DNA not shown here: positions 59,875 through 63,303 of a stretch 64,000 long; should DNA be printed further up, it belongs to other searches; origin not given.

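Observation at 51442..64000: One coupled gene train joining two unknown proteins, a Druantia-III-like pair and a type III-like R-M: candidate composite defence system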

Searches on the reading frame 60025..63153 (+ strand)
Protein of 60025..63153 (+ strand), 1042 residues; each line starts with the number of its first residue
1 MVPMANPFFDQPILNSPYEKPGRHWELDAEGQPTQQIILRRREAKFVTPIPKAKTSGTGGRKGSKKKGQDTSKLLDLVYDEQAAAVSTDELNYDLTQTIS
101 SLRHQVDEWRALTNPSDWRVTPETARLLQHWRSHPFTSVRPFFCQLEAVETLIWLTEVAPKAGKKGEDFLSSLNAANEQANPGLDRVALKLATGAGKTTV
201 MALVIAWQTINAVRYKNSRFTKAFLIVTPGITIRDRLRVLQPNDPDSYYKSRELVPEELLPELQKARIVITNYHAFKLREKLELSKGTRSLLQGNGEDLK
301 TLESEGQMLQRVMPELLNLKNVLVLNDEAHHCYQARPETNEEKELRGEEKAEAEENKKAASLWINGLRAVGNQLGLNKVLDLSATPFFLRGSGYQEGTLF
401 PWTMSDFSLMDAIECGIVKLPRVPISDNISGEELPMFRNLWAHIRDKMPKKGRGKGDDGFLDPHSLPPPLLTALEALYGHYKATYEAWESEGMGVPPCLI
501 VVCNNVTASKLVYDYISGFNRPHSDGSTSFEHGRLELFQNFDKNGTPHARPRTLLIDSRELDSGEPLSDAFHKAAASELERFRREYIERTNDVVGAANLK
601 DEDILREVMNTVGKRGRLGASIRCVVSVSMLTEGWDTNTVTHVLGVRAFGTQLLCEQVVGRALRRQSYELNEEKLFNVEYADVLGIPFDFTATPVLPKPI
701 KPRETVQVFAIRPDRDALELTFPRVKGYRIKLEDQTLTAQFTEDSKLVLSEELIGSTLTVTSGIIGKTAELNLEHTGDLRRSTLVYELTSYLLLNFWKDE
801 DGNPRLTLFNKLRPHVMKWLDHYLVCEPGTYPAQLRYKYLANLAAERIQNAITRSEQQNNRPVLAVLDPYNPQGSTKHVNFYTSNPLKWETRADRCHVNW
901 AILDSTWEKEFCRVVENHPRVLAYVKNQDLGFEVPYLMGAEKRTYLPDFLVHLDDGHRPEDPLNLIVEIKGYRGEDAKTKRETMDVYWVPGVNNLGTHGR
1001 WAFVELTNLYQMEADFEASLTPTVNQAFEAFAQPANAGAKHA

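Call 6: search_protein_families(library=pfam, proteins=[window:60025-63153:+], max_evalue=0.01)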
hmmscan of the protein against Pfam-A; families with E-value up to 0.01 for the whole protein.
window:60025-63153:+ (1042 aa): 4 families
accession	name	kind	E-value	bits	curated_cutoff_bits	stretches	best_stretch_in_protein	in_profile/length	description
PF04851.21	ResIII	-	1.6e-10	41.6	22.5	1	172-387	20-163/164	Type III restriction enzyme, res subunit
PF19778.5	RE_endonuc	-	0.00024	21.3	23.4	1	902-984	9-85/108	Endonuclease domain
PF05707.18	Zot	-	0.001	19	20.3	1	249-341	12-102/197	Zonular occludens toxin (Zot)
PF13401.12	AAA_22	-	0.009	16.8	27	0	193-332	14-96/130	AAA domain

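Call 7: search_protein_families(library=padloc, proteins=[window:60025-63153:+], max_evalue=0.01)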
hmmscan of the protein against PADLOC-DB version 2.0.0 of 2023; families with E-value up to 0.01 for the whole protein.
window:60025-63153:+ (1042 aa): 3 families
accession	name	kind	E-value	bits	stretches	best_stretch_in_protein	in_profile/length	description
PDLC03648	REase_III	-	1.6e-05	21.2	1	623-665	312-354/871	Type III restriction enzyme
PDLC03650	REase_III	-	0.005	13.3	0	906-977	783-850/898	Type III restriction enzyme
PDLC03647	REase_III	-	0.0084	12.3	0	617-664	502-549/989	Type III restriction enzyme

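Call 8: search_protein_families(library=ncbifam, proteins=[window:60025-63153:+], max_evalue=0.01)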
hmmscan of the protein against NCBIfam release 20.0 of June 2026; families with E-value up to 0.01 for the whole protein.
window:60025-63153:+ (1042 aa): 1 family
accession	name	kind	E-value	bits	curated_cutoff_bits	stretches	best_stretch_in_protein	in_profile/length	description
NF046055.1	restr_BPTD_3080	equivalog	0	1258.2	800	1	9-1018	1-968/970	BPTD_3080 family restriction endonuclease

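Call 67: search_dna_similar(query=window:60034-63150:+, collection=plasmids, mode=protein, max_rows=25, max_evalue=1e-30)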
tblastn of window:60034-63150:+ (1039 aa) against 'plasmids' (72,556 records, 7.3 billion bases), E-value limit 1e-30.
Records with a match: 40; places in all: 41; records where one place covers at least 80% of the query: 34.
Best place of each record, by identity: 60-80% 4; <60% 36.
By first word of the organism name: Pseudomonas 4; Shinella 4; Rhizobium 4; Rhodococcus 4; Sphingobium 3; Methylibium 2; Agrobacterium 2; Planktothrix 2; Gemmobacter 1; Tistrella 1; and 13 more.
By predicted mobility (MOB-suite, as given by PLSDB): non-mobilizable 18; conjugative 12; mobilizable 10.
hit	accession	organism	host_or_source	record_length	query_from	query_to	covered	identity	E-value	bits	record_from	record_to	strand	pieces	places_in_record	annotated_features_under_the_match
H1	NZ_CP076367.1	Gemmobacter fulvus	cell culture,Anabaena culture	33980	1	1013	97%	60.5%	0e+0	1182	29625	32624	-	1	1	BPTD_3080 family restriction endonuclease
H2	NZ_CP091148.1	Pseudomonas avellanae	hazelnut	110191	1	1033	99%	59.0%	0e+0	1201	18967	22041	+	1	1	BPTD_3080 family restriction endonuclease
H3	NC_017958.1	Tistrella mobilis KA081020-065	-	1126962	1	1013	97%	57.9%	0e+0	1117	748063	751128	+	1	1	record has no annotation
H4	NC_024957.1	Methylibium sp. T29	water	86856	5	1013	97%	57.7%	0e+0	1120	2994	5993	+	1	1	BPTD_3080 family restriction endonuclease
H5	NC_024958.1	Methylibium sp. T29-B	water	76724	5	1013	97%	57.7%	0e+0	1119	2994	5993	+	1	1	BPTD_3080 family restriction endonuclease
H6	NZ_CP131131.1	Shinella zoogloeoides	isolate,Activated charcoal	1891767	1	1013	97%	52.5%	0e+0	974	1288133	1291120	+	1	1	none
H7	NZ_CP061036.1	Sphingomonas aliaeris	whole organism,Pork steak,pork steak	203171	1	1015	98%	50.5%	0e+0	914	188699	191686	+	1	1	BPTD_3080 family restriction endonuclease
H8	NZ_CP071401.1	Rhizobium leguminosarum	lentil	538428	1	1015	98%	50.0%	0e+0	910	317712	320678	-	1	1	BPTD_3080 family restriction endonuclease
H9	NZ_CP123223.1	Pseudomonas amygdali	Aesculus hippocastanum,cell culture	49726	220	1033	78%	61.0%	0e+0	975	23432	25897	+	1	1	BPTD_3080 family restriction endonuclease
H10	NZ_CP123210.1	Pseudomonas amygdali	Aesculus hippocastanum,cell culture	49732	220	1033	78%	61.0%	0e+0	975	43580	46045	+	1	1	BPTD_3080 family restriction endonuclease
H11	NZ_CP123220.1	Pseudomonas amygdali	Aesculus hippocastanum,cell culture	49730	220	1033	78%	61.0%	0e+0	975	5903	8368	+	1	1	BPTD_3080 family restriction endonuclease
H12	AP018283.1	Chondrocystis sp. NIES-4102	-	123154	1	1017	98%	43.2%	0e+0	734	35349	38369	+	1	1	type III restriction-modification enzyme, R/helicase subunit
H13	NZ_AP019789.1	Methylomagnum ishizawai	-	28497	6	1017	97%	42.9%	0e+0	722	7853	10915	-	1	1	BPTD_3080 family restriction endonuclease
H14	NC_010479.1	Picosynechococcus sp. PCC 7002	-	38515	1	1027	99%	41.9%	0e+0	709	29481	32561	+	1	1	BPTD_3080 family restriction endonuclease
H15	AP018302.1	Fischerella sp. NIES-4106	-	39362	6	1023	98%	42.2%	0e+0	719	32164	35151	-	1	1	type III restriction-modification enzyme, R/helicase subunit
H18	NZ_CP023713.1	Rhodococcus ruber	cell culture,dyed contaminated landsoil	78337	8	1026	98%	40.6%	0e+0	624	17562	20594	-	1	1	BPTD_3080 family restriction endonuclease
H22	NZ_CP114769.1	Hymenobacter canadensis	whole organism,lake water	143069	2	1023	98%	35.7%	3e-159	529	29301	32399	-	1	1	BPTD_3080 family restriction endonuclease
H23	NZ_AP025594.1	Thermus brockianus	-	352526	5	1000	96%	34.5%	3e-126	432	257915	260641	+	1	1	BPTD_3080 family restriction endonuclease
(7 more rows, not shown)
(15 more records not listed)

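Call 68: get_annotated_region(hit=H1, flank=9000)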
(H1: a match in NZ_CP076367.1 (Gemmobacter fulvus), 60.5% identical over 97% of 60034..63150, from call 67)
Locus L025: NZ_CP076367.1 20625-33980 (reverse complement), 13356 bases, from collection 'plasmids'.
description: Gemmobacter fulvus strain con5 plasmid p6, complete sequence
organism: Gemmobacter fulvus (NCBI taxid 2840474)
taxonomy: Bacteria; Pseudomonadota; Alphaproteobacteria; Rhodobacterales; Paracoccaceae; Gemmobacter; Gemmobacter fulvus
host: -; source: cell culture,Anabaena culture; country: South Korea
typing (MOB-suite, as given by PLSDB): non-mobilizable
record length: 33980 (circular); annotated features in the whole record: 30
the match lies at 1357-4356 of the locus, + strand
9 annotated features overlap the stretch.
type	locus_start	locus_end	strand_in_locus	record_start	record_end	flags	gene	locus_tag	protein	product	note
CDS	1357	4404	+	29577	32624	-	-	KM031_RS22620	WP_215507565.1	BPTD_3080 family restriction endonuclease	-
CDS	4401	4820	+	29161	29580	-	-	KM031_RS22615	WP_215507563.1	hypothetical protein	-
CDS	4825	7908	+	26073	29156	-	-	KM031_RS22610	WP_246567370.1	site-specific DNA-methyltransferase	GO:0009307 - DNA restriction-modification system [Evidence IEA]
CDS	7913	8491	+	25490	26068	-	-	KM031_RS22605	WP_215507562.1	hypothetical protein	-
CDS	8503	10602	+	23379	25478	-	-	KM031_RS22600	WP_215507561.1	3'-5' exonuclease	-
CDS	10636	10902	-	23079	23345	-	-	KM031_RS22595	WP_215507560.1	CopG family transcriptional regulator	-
CDS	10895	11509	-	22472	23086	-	-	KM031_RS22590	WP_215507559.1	ParA family protein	-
CDS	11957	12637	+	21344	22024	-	-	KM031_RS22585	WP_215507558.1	recombinase family protein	GO:0006310 - DNA recombination [Evidence IEA]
CDS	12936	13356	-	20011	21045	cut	-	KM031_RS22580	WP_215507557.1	replication initiator protein A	-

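Call 69: get_annotated_region(hit=H2, flank=9000)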
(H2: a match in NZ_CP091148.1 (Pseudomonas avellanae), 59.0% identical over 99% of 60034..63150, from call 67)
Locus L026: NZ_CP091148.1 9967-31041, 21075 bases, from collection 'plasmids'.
description: Pseudomonas avellanae strain NCPPB 4222 plasmid p1NCPPB4222, complete sequence
organism: Pseudomonas avellanae (NCBI taxid 46257)
taxonomy: Bacteria; Pseudomonadota; Gammaproteobacteria; Pseudomonadales; Pseudomonadaceae; Pseudomonas; Pseudomonas avellanae
host: -; source: hazelnut; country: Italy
typing (MOB-suite, as given by PLSDB): conjugative; replicon rep_cluster_283; relaxase MOBP; mating-pair formation MPF_I
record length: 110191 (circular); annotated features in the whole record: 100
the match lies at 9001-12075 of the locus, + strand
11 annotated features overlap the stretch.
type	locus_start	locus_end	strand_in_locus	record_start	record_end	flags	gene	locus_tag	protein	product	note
CDS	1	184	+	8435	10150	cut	-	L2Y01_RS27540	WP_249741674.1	N-6 DNA methylase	-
CDS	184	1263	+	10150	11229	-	-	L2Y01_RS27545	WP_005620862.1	BsuBI/PstI family type II restriction endonuclease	GO:0009307 - DNA restriction-modification system [Evidence IEA]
CDS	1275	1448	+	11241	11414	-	-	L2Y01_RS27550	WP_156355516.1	hypothetical protein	-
CDS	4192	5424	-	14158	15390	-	-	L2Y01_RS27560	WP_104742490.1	IS91 family transposase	-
CDS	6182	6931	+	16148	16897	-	-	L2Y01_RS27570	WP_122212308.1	IS5 family transposase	-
CDS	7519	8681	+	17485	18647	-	-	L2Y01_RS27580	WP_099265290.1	IS3 family transposase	-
CDS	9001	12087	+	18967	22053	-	-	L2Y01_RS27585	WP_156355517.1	BPTD_3080 family restriction endonuclease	-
CDS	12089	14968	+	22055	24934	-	-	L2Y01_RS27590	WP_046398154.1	site-specific DNA-methyltransferase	GO:0009307 - DNA restriction-modification system [Evidence IEA]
CDS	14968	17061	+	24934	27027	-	-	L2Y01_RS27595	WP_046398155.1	3'-5' exonuclease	-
CDS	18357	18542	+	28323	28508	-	-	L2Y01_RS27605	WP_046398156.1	hypothetical protein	-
CDS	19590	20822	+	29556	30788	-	-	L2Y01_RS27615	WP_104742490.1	IS91 family transposase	-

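Call 70: get_annotated_region(hit=H4, flank=9000)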
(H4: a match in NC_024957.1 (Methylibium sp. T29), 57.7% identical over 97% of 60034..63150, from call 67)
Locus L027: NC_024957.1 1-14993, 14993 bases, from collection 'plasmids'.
description: Methylibium sp. T29 plasmid pT29A, complete sequence
organism: Methylibium sp. T29 (NCBI taxid 1430884)
taxonomy: Bacteria; Pseudomonadota; Betaproteobacteria; Burkholderiales; Sphaerotilaceae; Methylibium; Methylibium sp. T29
host: -; source: water; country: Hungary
typing (MOB-suite, as given by PLSDB): non-mobilizable; replicon rep_cluster_733
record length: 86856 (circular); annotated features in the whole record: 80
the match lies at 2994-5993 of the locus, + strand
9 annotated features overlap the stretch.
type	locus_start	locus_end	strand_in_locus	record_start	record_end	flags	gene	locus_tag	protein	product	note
CDS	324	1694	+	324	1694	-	-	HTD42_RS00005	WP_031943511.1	replication initiation protein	GO:0006270 - DNA replication initiation [Evidence IEA]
CDS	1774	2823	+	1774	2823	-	-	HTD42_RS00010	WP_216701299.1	PDDEXK nuclease domain-containing protein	-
CDS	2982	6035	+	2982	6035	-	-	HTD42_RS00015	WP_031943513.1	BPTD_3080 family restriction endonuclease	-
CDS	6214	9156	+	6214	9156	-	-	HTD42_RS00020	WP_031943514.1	Tn3 family transposase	-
CDS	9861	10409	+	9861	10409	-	-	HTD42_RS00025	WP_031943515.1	bifunctional adenosylcobinamide kinase/adenosylcobinamide-phosphate guanylyltransferase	GO:0009236 - cobalamin biosynthetic process [Evidence IEA]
CDS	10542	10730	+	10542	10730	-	-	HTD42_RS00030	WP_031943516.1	CbtB domain-containing protein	-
CDS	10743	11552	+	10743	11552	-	-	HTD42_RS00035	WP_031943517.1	CbtA family protein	-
CDS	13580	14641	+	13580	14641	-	cobW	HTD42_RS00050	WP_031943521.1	cobalamin biosynthesis protein CobW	GO:0009236 - cobalamin biosynthetic process [Evidence IEA]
CDS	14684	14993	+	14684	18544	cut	cobN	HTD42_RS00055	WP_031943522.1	cobaltochelatase subunit CobN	GO:0009236 - cobalamin biosynthetic process [Evidence IEA]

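Call 72: get_annotated_region(hit=H7, flank=10000)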
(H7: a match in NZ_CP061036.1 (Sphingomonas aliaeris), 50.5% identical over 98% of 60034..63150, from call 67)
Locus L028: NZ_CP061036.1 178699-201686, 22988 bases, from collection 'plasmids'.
description: Sphingomonas aliaeris strain DH-S5 plasmid punnamed1, complete sequence
organism: Sphingomonas aliaeris (NCBI taxid 2759526)
taxonomy: Bacteria; Pseudomonadota; Alphaproteobacteria; Sphingomonadales; Sphingomonadaceae; Sphingomonas; Sphingomonas aliaeris
host: -; source: whole organism,Pork steak,pork steak; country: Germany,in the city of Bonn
typing (MOB-suite, as given by PLSDB): non-mobilizable; mating-pair formation MPF_F
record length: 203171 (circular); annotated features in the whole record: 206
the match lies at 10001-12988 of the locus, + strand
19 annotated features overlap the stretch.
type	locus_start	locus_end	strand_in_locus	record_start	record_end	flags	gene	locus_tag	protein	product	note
CDS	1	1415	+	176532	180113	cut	-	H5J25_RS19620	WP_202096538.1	hypothetical protein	-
CDS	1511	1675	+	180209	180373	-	-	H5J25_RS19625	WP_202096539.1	hypothetical protein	-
CDS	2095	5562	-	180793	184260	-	-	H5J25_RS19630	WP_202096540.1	YhaN family protein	-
CDS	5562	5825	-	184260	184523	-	-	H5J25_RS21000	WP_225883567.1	hypothetical protein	-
CDS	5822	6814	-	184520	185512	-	-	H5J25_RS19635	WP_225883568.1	DNA repair exonuclease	-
CDS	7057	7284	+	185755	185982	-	-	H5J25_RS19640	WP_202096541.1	hypothetical protein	-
CDS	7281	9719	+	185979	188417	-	-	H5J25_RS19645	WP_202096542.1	AAA family ATPase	GO:0006302 - double-strand break repair [Evidence IEA]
CDS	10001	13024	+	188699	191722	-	-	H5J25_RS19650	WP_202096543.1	BPTD_3080 family restriction endonuclease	-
CDS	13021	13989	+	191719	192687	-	-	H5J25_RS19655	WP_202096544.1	DUF3883 domain-containing protein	-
CDS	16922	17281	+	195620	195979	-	-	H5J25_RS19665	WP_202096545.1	hypothetical protein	-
CDS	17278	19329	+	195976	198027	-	-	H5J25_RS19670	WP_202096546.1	UvrD-helicase domain-containing protein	-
CDS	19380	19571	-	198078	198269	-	-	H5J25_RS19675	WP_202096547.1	hypothetical protein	-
CDS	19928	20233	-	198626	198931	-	-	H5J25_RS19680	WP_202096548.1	hypothetical protein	-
CDS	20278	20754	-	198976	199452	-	-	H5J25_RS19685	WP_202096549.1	helix-turn-helix transcriptional regulator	-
CDS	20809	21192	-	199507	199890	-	-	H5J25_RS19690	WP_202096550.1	hypothetical protein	-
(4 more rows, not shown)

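Call 73: get_annotated_region(hit=H8, flank=10000)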
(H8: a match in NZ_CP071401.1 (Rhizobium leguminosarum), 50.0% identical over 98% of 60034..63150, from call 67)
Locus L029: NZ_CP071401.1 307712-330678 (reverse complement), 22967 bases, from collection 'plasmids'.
description: Rhizobium leguminosarum strain OyaliB plasmid p2, complete sequence
organism: Rhizobium leguminosarum (NCBI taxid 384)
taxonomy: Bacteria; Pseudomonadota; Alphaproteobacteria; Hyphomicrobiales; Rhizobiaceae; Rhizobium; Rhizobium leguminosarum
host: -; source: lentil; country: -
typing (MOB-suite, as given by PLSDB): mobilizable; relaxase MOBQ
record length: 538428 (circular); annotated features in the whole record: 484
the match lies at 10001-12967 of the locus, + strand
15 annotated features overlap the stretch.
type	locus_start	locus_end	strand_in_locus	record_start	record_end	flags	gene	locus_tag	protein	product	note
CDS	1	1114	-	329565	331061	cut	-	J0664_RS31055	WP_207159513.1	DUF2357 domain-containing protein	-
CDS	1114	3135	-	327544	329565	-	-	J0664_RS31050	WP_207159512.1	chromosome segregation ATPase-like protein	-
CDS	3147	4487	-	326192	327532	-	-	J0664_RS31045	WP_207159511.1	hypothetical protein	-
CDS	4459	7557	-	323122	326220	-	-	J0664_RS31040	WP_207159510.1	AAA domain-containing protein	-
CDS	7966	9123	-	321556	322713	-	-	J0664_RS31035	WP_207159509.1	Shedu immune nuclease family protein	-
CDS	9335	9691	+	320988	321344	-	-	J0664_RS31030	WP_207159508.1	hypothetical protein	-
CDS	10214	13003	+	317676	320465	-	-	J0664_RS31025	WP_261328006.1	BPTD_3080 family restriction endonuclease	-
CDS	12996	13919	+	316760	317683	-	-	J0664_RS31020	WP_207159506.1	hypothetical protein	-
CDS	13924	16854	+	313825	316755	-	-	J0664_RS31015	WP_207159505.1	site-specific DNA-methyltransferase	GO:0009307 - DNA restriction-modification system [Evidence IEA]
CDS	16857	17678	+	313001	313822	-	-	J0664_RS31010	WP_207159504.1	hypothetical protein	-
CDS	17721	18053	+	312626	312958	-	-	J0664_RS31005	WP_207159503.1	hypothetical protein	-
CDS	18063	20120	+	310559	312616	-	-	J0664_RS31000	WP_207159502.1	3'-5' exonuclease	-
CDS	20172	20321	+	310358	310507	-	-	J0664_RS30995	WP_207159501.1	hypothetical protein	-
CDS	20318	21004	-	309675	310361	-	-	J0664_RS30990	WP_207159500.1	hypothetical protein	-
CDS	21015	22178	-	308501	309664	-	-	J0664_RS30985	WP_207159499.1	DarT ssDNA thymidine ADP-ribosyltransferase family protein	-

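Call 74: get_annotated_region(hit=H13, flank=10000)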
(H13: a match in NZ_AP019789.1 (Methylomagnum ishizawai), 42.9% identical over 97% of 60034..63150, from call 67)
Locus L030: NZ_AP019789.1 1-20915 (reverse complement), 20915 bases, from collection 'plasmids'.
description: Methylomagnum ishizawai strain RS11D-Pr plasmid pRS11DPr6, complete sequence
organism: Methylomagnum ishizawai (NCBI taxid 1760988)
taxonomy: Bacteria; Pseudomonadota; Gammaproteobacteria; Methylococcales; Methylococcaceae; Methylomagnum; Methylomagnum ishizawai
host: -; source: -; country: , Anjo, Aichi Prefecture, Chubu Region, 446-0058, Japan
typing (MOB-suite, as given by PLSDB): non-mobilizable
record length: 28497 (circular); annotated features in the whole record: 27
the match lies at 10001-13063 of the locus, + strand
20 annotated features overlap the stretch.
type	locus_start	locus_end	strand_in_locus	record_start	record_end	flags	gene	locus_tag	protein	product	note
CDS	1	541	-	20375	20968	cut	-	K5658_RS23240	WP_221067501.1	hypothetical protein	-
CDS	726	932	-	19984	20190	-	-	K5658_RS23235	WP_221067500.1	hypothetical protein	-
CDS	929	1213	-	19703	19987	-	-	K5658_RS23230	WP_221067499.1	hypothetical protein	-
CDS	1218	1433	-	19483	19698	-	-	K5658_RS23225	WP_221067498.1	hypothetical protein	-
CDS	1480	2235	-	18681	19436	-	-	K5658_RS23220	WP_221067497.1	recombinase family protein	GO:0006310 - DNA recombination [Evidence IEA]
CDS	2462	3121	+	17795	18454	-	-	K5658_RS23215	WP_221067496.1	hypothetical protein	-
CDS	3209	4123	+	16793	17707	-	-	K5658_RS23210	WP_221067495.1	hypothetical protein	-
CDS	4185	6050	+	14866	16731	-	-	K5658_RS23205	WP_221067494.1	collagen-like protein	-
CDS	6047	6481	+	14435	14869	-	-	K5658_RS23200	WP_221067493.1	GspH/FimT family pseudopilin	GO:0015628 - protein secretion by the type II secretion system [Evidence IEA]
CDS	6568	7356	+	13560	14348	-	-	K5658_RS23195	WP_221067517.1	hypothetical protein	-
CDS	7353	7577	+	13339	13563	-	-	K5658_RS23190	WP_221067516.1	hypothetical protein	-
CDS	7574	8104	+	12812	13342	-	-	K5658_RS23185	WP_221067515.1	metal-dependent hydrolase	-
CDS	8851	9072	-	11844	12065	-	-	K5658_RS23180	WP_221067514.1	plasmid partition protein ParG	-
CDS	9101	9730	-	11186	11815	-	parA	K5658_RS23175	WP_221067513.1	ParA family partition ATPase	-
CDS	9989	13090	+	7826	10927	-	-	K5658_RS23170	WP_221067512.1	BPTD_3080 family restriction endonuclease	-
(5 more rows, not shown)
